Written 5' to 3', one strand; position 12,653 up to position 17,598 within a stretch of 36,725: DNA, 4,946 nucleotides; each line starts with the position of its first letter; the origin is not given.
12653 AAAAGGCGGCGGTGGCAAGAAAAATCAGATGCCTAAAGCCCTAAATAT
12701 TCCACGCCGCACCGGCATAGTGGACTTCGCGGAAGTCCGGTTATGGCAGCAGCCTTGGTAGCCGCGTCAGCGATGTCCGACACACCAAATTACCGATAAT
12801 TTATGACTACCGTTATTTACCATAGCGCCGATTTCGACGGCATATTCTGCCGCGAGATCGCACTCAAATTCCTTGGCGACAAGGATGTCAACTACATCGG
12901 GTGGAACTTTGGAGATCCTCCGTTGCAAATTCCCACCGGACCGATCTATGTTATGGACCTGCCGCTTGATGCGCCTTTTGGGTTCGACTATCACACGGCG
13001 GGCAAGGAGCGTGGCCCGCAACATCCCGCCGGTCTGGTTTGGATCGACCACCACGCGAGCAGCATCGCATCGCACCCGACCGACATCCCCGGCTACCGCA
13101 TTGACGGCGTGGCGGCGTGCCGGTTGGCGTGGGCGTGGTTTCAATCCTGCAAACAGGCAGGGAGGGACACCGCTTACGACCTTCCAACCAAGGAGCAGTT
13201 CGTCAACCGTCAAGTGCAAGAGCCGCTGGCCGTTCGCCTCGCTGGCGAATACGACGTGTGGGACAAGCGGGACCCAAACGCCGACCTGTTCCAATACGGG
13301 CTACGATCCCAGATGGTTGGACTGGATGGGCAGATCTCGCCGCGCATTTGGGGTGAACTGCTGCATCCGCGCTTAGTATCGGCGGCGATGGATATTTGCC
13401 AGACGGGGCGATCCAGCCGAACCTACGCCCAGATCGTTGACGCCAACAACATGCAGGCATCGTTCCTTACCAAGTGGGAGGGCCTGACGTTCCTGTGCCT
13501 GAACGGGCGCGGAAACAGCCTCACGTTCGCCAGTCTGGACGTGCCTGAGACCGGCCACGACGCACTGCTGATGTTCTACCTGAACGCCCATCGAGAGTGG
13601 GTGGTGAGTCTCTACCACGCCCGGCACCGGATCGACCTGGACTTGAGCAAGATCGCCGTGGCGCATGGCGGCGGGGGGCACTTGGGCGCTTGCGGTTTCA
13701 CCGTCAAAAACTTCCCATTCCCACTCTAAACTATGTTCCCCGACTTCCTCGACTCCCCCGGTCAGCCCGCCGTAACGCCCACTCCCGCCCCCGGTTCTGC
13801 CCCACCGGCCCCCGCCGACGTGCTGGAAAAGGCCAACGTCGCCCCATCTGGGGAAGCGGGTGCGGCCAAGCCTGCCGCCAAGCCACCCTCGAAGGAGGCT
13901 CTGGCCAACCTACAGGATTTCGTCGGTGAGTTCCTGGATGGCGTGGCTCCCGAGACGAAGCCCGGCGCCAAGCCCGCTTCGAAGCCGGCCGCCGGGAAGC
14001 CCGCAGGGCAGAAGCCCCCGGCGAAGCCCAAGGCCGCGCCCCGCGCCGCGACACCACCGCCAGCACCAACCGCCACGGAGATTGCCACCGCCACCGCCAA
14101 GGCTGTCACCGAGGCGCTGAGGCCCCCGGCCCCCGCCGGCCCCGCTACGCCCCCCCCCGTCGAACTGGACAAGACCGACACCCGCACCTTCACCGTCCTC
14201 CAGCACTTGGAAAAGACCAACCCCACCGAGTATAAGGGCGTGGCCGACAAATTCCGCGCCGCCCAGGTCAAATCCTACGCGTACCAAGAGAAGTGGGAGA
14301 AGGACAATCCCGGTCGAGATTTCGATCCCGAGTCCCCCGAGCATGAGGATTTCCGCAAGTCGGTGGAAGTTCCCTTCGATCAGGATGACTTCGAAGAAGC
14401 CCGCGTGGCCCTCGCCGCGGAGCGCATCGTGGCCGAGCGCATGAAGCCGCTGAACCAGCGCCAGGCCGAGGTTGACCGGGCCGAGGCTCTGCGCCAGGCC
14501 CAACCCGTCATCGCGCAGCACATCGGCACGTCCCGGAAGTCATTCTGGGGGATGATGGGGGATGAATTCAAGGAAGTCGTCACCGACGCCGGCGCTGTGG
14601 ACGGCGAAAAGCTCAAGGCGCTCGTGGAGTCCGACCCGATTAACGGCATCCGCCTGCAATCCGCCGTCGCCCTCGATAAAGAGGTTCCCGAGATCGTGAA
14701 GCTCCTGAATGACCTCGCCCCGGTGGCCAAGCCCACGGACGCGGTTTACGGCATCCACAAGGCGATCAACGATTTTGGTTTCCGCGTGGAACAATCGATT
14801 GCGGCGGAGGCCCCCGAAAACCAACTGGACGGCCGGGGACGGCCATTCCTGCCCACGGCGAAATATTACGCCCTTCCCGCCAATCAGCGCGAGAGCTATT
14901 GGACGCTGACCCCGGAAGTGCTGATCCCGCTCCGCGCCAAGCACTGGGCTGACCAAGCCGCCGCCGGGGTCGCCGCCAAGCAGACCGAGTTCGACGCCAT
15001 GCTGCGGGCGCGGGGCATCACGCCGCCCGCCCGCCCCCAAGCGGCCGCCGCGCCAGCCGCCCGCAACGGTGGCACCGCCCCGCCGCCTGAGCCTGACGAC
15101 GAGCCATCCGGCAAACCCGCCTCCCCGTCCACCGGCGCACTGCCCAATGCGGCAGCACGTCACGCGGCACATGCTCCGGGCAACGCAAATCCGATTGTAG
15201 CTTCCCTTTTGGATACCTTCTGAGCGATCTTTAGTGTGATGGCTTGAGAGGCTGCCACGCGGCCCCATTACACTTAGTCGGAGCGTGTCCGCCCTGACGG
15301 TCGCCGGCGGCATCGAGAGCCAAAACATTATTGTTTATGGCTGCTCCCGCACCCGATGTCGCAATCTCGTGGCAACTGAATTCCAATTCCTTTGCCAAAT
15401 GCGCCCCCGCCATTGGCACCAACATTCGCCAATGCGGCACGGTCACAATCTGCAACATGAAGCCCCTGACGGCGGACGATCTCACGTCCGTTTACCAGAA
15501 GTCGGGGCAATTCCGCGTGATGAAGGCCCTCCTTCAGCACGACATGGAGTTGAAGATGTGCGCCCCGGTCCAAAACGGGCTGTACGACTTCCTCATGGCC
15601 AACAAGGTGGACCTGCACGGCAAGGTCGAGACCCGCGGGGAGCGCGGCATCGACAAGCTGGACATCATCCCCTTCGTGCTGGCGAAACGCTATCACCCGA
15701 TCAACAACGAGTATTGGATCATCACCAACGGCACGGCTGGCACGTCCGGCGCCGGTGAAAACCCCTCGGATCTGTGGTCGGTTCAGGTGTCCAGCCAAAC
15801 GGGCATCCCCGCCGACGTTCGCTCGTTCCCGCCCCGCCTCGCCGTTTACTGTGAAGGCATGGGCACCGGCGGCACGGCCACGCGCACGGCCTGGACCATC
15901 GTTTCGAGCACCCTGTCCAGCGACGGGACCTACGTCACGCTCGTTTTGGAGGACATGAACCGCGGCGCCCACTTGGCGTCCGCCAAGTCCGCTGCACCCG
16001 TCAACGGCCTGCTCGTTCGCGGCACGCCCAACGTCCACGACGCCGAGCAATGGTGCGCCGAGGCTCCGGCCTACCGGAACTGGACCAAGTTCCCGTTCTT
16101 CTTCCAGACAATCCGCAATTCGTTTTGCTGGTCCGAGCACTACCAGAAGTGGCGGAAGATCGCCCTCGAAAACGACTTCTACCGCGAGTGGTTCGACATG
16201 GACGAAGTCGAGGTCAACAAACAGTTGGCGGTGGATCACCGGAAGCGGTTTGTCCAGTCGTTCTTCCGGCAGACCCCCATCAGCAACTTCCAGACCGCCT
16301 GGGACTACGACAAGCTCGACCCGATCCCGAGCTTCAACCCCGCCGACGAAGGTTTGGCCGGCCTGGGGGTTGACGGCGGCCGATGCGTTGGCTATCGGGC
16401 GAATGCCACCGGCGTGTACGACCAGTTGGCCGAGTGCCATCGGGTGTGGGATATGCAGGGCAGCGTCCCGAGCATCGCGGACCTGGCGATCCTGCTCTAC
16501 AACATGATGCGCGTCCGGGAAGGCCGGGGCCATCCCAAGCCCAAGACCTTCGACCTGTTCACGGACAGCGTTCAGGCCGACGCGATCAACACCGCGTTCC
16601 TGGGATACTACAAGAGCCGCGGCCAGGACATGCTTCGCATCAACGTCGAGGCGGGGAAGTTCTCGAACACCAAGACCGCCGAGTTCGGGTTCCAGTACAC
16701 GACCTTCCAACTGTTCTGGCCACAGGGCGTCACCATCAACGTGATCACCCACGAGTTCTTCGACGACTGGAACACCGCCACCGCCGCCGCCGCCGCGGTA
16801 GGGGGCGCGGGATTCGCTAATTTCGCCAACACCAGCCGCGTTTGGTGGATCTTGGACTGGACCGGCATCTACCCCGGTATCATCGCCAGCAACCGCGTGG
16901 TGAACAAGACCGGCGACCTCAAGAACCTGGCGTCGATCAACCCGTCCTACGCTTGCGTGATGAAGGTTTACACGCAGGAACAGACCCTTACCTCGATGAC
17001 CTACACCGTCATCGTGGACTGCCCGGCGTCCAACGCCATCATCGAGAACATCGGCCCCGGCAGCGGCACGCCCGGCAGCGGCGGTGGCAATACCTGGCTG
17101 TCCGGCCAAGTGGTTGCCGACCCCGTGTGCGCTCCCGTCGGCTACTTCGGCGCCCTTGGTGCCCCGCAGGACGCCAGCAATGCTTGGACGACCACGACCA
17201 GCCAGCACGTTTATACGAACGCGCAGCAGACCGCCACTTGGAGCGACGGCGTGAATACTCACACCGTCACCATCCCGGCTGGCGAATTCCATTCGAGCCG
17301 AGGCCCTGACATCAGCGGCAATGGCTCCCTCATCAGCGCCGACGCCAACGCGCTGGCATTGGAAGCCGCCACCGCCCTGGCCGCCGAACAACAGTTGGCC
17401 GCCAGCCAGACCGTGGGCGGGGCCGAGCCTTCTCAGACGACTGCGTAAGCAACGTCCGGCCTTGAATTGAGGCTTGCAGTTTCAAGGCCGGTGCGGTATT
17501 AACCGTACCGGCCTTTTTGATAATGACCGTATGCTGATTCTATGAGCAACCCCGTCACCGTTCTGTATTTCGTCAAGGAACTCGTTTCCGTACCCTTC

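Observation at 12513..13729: DHH/DHHA1 phosphoesterase inserted as a moron in the head-morphogenesis module behind a low-GC leader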

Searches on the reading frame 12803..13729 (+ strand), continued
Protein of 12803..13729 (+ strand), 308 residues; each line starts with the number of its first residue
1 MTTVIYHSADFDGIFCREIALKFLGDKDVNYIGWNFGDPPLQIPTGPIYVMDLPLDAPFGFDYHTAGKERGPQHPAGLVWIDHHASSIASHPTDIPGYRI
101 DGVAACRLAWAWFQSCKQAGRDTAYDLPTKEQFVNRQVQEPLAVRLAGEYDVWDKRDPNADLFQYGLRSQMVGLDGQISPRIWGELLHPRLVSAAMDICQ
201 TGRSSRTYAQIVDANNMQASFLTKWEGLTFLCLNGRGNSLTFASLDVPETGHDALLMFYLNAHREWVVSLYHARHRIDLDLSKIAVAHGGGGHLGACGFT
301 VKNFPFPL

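Call 90: search_protein_families(library=pfam, proteins=[L026:5655-6224:+, L026:2271-4070:-, L029:4795-6771:+, L029:7723-9942:+, L033:3518-4210:+, L074:3504-3809:-, L052:6852-7766:+, L065:6985-7896:+, L063:7466-8395:+, L047:7083-8144:+], max_evalue=0.01)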
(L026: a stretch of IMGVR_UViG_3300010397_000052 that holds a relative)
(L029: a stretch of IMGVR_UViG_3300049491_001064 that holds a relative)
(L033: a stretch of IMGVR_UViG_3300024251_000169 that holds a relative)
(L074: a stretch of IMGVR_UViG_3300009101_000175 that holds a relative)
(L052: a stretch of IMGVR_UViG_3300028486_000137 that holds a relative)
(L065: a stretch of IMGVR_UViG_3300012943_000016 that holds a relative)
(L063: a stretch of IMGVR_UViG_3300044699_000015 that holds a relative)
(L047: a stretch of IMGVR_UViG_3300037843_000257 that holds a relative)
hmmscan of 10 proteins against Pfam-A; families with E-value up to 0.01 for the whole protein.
L026:5655-6224:+ (189 aa): 2 families
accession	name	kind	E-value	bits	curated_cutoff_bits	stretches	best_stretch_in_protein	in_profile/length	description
PF14791.11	DNA_pol_B_thumb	-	3.9e-12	46.3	25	1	126-188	2-62/63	DNA polymerase beta thumb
PF02868.21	Peptidase_M4_C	-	0.003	17.9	24.4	1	60-121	39-100/165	Thermolysin metallopeptidase, alpha-helical domain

L026:2271-4070:- (599 aa): 0 families

L029:4795-6771:+ (658 aa): 0 families

L029:7723-9942:+ (739 aa): 0 families

L033:3518-4210:+ (230 aa): 1 family
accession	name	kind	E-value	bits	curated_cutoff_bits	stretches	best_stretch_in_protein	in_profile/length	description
PF00041.27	fn3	-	9.8e-05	22.9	25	1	143-213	15-81/84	Fibronectin type III domain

L074:3504-3809:- (101 aa): 0 families

L052:6852-7766:+ (304 aa): 1 family
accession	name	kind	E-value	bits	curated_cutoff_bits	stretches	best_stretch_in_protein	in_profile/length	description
PF00145.23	DNA_methylase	-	1.6e-36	126.8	22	2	16-173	5-168/324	C-5 cytosine-specific DNA methylase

L065:6985-7896:+ (303 aa): 0 families

L063:7466-8395:+ (309 aa): 1 family
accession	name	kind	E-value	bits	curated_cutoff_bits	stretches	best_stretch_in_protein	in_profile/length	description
PF00535.33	Glycos_transf_2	-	1.4e-05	25.6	23.3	1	85-147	64-127/168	Glycosyl transferase family 2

L047:7083-8144:+ (353 aa): 1 family
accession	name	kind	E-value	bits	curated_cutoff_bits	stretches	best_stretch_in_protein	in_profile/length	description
PF13384.12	HTH_23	-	0.007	16.6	24.6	0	130-156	15-41/50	Homeodomain-like domain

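Call 94: search_protein_families(library=padloc, proteins=[window:12803-13729:+], max_evalue=0.01)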
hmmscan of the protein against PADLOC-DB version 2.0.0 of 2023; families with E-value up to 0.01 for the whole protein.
window:12803-13729:+ (308 aa): 0 families

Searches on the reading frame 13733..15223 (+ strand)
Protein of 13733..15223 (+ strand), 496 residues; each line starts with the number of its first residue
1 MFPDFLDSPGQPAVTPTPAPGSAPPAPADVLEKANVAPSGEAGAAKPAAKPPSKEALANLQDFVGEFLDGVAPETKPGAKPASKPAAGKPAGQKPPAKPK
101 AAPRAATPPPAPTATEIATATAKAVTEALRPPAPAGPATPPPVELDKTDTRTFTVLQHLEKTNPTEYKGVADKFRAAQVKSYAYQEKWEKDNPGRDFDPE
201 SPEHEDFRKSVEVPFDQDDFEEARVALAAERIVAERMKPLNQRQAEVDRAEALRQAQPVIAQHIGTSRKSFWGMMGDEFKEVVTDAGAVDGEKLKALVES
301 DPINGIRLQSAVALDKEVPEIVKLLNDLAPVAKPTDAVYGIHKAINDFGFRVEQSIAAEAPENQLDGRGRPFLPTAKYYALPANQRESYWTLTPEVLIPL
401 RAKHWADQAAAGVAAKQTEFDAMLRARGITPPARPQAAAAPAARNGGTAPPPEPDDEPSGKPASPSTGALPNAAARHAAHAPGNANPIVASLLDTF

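Call 4: search_protein_families(library=pfam, proteins=[window:13733-15223:+], max_evalue=0.1)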
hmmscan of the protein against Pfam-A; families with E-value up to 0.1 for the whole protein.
window:13733-15223:+ (496 aa): 0 families

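Call 5: search_protein_families(library=phrogs, proteins=[window:13733-15223:+], max_evalue=0.1)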
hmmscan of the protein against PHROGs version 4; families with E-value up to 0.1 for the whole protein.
window:13733-15223:+ (496 aa): 1 family
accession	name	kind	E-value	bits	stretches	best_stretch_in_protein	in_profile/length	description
phrog_35891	-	unknown function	0.033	15.2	1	312-412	13-108/137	-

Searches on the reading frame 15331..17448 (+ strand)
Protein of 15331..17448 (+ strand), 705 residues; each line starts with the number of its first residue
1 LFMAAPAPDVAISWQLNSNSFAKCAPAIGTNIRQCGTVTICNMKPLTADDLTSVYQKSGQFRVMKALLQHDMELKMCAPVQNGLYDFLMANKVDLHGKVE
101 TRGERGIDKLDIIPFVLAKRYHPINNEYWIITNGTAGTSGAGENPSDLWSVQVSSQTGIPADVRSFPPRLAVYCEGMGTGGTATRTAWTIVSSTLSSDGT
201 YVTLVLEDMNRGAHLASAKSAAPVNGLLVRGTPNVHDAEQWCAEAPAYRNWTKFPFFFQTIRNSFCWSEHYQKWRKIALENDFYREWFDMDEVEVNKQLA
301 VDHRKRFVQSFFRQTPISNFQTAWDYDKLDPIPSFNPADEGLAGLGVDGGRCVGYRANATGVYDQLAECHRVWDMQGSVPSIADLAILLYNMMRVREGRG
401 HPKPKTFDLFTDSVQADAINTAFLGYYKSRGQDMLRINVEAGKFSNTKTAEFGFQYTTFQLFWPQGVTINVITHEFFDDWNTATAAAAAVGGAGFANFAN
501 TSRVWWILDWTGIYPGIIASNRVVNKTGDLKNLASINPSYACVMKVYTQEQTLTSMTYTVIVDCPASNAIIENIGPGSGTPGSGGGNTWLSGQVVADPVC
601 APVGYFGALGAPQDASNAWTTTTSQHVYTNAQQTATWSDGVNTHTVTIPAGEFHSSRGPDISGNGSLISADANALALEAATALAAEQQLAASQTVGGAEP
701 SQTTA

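Call 4: search_protein_families(library=pfam, proteins=[window:15331-17448:+], max_evalue=0.1)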
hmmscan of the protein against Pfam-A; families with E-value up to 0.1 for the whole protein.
window:15331-17448:+ (705 aa): 0 families

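Call 5: search_protein_families(library=phrogs, proteins=[window:15331-17448:+], max_evalue=0.1)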
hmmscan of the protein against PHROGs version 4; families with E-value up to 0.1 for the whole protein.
window:15331-17448:+ (705 aa): 0 families

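Call 16: search_solved_structures(query=window:15331-17448:+, max_evalue=1)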
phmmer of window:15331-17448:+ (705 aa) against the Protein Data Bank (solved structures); distinct sequences matched with E-value up to 1: 2.
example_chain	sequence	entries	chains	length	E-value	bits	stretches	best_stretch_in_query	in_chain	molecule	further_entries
3kif_A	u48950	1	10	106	0.25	12.9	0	230-260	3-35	5-bladed beta-propeller lectin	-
1tl2_A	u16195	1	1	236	0.37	12.3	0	224-259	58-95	PROTEIN (TACHYLECTIN-2)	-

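Call 78: find_homologous_proteins(query=window:15337-17448:+, max_evalue=1e-10)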
Query window:15337-17448:+ (703 aa): 165 proteins with E <= 1e-10 among 8000 candidates; the best 120 are listed.
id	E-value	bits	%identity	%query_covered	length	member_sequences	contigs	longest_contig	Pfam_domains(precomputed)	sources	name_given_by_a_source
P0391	0.0e+0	1590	98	100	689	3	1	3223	-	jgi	-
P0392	0.0e+0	1070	69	94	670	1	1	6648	-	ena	-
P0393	0.0e+0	1049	68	92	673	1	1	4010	-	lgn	-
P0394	1.8e-290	984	63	96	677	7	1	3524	-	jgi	jgi:hypothetical protein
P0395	8.2e-199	681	55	80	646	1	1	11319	PF19404.5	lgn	-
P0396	3.6e-197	675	55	80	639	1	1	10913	PF19404.5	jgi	jgi:hypothetical protein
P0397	5.8e-192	658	53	80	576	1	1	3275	-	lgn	-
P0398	1.6e-191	657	50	92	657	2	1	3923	PF19404.5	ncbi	-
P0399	2.1e-191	656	53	80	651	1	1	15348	PF19404.5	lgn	-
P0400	2.9e-190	652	50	90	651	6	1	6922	PF19404.5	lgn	-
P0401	1.2e-189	650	53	80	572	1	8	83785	-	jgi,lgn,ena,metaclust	metaclust:\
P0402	2.2e-188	646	52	80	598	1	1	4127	-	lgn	-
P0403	2.3e-188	646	53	80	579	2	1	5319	-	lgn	-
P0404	4.5e-187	642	53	80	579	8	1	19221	-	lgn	-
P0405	3.1e-186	639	52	80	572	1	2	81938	-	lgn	-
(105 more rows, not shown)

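Call 91: predict_structure(alignment_id=A4)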
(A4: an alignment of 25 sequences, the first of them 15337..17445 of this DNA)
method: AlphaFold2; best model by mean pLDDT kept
length: 703 residues; sequences in the alignment: 25
mean_pLDDT: 61.2   pTM: 0.56
mean pLDDT of the five models: 61.2, 60.2, 59.2, 58.8, 57.8
residues with pLDDT >= 90: 4; 70-90: 296; 50-70: 178; < 50: 225
segments of 3 or more residues with pLDDT < 50: 1-46, 53-121, 136-143, 238-253, 281-287, 344-350, 436-442, 576-592, 598-602, 605-624, 656-664, 695-703
pLDDT, mean of each block of 10 residues (from residue 1): 31 32 27 26 42 43 26 28 37 29 32 30 72 58 67 73 78 78 85 85 82 73 80 49 28 55 59 60 48 62 80 75 66 59 50 73 80 76 79 80 87 78 69 48 58 76 82 82 77 73 82 70 63 63 60 73 76 55 41 50 44 36 61 85 86 55 55 83 82 51 36
secondary structure, 60 per line:
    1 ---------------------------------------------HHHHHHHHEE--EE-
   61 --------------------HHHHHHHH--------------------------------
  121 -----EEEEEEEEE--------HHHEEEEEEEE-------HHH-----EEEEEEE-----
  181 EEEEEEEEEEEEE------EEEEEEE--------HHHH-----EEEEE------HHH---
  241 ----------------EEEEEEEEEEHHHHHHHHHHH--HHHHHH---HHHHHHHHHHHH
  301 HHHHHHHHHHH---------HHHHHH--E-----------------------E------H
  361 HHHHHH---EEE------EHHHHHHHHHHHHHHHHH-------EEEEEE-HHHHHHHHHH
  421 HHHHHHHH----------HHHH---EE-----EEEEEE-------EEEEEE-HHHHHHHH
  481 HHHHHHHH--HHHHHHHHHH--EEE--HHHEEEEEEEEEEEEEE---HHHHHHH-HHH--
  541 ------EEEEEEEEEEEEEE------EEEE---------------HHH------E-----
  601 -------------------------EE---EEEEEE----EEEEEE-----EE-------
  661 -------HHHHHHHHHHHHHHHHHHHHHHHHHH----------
elements in order (helices of 4 or more, strands of 3 or more residues): H46-53 H81-88 E126-134 E146-153 E169-175 E181-193 E200-206 H215-218 E224-228 E257-266 H267-277 H280-285 H289-311 H321-326 H360-366 E370-372 H380-396 E404-409 H411-428 H439-442 E453-458 E466-471 H473-488 H491-500 E503-505 E511-524 H528-534 E547-560 E567-570 E631-636 E641-646 H668-693

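Call 93: fold_search(model_id=the predicted structure, library=pdb)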
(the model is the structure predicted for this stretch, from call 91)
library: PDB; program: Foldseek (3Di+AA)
matches with E <= 10: 697; with E <= 0.001: 9
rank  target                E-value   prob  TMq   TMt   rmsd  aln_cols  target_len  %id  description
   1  9in6_M                2.6e-09  1.00  0.22  0.36  23.2       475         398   13  Capsid of Vibrio cholerae phage mature VP1 (released 2024-08-14)
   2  7qof_B                5.0e-09  1.00  0.24  0.31  28.4       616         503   13  Icosahedral capsid of the phicrAss001 virion (released 2023-03-29)
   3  7qoh_A                8.2e-09  1.00  0.23  0.31  24.1       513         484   12  Unique vertex of the phicrAss001 virion with C5 symmetry imposed (released 2023-03-29)
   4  7qof_A                1.8e-08  1.00  0.21  0.30  28.3       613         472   12  Icosahedral capsid of the phicrAss001 virion (released 2023-03-29)
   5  7qoi_CA               3.4e-08  1.00  0.23  0.31  26.9       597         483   12  Unique vertex of the phicrAss001 virion (released 2023-03-29)
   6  7qoi_BA               4.0e-08  1.00  0.22  0.30  27.1       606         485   12  Unique vertex of the phicrAss001 virion (released 2023-03-29)
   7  7qoi_CD               7.4e-08  1.00  0.24  0.35  23.6       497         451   12  Unique vertex of the phicrAss001 virion (released 2023-03-29)
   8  7qoh_D                1.6e-07  1.00  0.24  0.34  23.5       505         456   11  Unique vertex of the phicrAss001 virion with C5 symmetry imposed (released 2023-03-29)
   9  9ny2_A                7.9e-04  0.98  0.18  0.36  18.9       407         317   11  Pseudomonas phage Pa223 capsid (released 2025-08-06)
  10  7z46_J                1.4e-03  0.99  0.21  0.37  14.6       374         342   12  Top part (C5) of bacteriophage SU10 capsid (released 2022-08-24)
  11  7z48_P                1.9e-03  0.98  0.20  0.35   9.7       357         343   10  Bottom part (C5) of bacteriophage SU10 capsid (released 2022-08-10)
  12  7z46_A                2.2e-03  0.99  0.21  0.38  17.2       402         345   11  Top part (C5) of bacteriophage SU10 capsid (released 2022-08-24)
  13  7jw1_B                2.5e-03  0.98  0.19  0.35  17.2       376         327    9  Satellite phage P4 procapsid including size determination (Sid) protein (released 2020-09-16)
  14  9lw8_A                3.1e-03  0.98  0.20  0.39  13.4       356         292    9  Bottom cap of bacteriophage Mycofy1 mature head (C5 symmetry) (released 2025-04-16)
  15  7z45_C                4.9e-03  0.97  0.20  0.36  15.1       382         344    9  Central part (C10) of bacteriophage SU10 capsid (released 2022-08-24)
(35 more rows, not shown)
